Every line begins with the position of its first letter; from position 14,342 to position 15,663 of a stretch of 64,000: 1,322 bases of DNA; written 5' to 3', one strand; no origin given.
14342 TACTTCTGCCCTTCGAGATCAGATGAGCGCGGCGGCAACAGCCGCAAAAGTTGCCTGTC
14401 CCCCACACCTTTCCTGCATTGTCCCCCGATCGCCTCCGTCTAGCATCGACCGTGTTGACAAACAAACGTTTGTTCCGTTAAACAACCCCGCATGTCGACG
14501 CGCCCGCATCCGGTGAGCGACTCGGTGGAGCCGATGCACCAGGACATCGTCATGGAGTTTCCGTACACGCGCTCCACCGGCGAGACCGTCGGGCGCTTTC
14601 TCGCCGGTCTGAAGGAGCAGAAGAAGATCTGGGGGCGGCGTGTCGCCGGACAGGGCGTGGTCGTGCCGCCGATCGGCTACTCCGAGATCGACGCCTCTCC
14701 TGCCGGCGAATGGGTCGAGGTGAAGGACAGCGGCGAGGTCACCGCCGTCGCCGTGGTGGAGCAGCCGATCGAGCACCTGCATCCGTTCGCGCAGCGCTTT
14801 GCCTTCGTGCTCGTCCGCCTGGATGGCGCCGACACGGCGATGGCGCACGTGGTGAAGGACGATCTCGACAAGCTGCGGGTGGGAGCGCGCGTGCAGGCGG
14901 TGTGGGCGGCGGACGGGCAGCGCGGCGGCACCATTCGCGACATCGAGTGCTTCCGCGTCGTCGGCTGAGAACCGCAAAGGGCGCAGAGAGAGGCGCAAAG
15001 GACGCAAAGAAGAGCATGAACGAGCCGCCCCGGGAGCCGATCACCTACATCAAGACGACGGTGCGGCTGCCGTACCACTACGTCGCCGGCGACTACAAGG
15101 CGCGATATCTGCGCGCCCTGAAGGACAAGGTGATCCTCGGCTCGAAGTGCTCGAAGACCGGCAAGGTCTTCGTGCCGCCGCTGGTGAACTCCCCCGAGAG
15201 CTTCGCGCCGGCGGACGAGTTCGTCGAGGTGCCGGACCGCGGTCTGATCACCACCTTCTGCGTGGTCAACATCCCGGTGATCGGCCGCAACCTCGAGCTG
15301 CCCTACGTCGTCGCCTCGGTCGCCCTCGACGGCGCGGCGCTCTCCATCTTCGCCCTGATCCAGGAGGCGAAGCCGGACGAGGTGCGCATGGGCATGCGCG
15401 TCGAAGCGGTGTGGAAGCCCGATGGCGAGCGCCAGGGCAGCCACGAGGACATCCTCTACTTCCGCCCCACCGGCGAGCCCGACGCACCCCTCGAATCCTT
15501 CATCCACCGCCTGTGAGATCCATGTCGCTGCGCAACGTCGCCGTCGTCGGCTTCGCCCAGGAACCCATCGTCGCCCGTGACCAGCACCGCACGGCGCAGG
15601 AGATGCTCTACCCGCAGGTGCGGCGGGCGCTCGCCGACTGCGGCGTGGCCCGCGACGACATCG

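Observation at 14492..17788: Duplicated DUF35 + non-catalytic thiolase-like pairs: a candidate retro-aldolase (Ltp2-type) system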

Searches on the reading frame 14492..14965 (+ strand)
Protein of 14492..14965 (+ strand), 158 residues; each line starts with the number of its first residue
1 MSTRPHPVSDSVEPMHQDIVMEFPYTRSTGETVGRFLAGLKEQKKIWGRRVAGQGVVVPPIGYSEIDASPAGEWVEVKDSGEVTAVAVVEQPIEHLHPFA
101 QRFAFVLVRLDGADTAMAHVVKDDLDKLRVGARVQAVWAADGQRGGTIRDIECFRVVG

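Call 7: search_protein_families(library=pfam, proteins=[window:14492-14965:+], max_evalue=0.01)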
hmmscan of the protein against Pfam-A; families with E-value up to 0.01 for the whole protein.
window:14492-14965:+ (158 aa): 1 family
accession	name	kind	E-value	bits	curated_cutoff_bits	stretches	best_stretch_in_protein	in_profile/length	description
PF01796.24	OB_ChsH2_C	-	2.2e-09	37.5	27.1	1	74-138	1-64/65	ChsH2, C-terminal OB-fold domain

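Call 8: search_protein_families(library=ncbifam, proteins=[window:14492-14965:+], max_evalue=0.01)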
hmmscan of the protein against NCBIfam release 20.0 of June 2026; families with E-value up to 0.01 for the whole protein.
window:14492-14965:+ (158 aa): 0 families

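Call 27: search_solved_structures(query=window:14492-14965:+, max_evalue=1, show_alignments=3)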
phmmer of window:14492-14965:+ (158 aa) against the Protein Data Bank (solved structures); distinct sequences matched with E-value up to 1: 0.

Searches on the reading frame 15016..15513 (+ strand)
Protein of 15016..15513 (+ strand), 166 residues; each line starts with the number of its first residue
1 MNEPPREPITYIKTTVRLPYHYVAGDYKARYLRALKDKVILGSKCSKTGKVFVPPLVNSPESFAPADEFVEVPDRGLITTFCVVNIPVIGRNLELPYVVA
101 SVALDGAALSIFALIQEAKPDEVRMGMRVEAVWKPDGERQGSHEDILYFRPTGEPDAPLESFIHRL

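Call 7: search_protein_families(library=pfam, proteins=[window:15016-15513:+], max_evalue=0.01)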
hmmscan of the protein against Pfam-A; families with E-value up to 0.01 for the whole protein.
window:15016-15513:+ (166 aa): 2 families
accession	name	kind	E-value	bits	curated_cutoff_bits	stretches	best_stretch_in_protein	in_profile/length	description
PF01796.24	OB_ChsH2_C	-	1e-13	51.5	27.1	1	70-134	2-65/65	ChsH2, C-terminal OB-fold domain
PF12172.15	zf-ChsH2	-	0.0019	18.4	23.2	1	34-56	3-25/37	ChsH2, rubredoxin-like zinc ribbon domain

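Call 8: search_protein_families(library=ncbifam, proteins=[window:15016-15513:+], max_evalue=0.01)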
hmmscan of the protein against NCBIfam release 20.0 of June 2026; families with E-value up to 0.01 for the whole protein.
window:15016-15513:+ (166 aa): 1 family
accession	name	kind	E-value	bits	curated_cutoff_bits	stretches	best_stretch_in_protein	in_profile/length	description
NF053627.1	BnzsclthlBbsAGT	equivalog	0.00036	20.5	250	1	40-132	36-124/145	benzoylsuccinyl-CoA thiolase subunit BbsA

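Call 26: search_solved_structures(query=window:15016-15513:+, max_evalue=1, show_alignments=3)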
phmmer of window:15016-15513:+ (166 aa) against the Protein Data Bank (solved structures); distinct sequences matched with E-value up to 1: 2.
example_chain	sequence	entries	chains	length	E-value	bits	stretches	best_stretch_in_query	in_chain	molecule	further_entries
3irb_A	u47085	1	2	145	1.7e-07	34.3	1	19-103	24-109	uncharacterized protein from DUF35 family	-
6esq_E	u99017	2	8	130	6.4e-05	25.9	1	32-135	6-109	Pfam DUF35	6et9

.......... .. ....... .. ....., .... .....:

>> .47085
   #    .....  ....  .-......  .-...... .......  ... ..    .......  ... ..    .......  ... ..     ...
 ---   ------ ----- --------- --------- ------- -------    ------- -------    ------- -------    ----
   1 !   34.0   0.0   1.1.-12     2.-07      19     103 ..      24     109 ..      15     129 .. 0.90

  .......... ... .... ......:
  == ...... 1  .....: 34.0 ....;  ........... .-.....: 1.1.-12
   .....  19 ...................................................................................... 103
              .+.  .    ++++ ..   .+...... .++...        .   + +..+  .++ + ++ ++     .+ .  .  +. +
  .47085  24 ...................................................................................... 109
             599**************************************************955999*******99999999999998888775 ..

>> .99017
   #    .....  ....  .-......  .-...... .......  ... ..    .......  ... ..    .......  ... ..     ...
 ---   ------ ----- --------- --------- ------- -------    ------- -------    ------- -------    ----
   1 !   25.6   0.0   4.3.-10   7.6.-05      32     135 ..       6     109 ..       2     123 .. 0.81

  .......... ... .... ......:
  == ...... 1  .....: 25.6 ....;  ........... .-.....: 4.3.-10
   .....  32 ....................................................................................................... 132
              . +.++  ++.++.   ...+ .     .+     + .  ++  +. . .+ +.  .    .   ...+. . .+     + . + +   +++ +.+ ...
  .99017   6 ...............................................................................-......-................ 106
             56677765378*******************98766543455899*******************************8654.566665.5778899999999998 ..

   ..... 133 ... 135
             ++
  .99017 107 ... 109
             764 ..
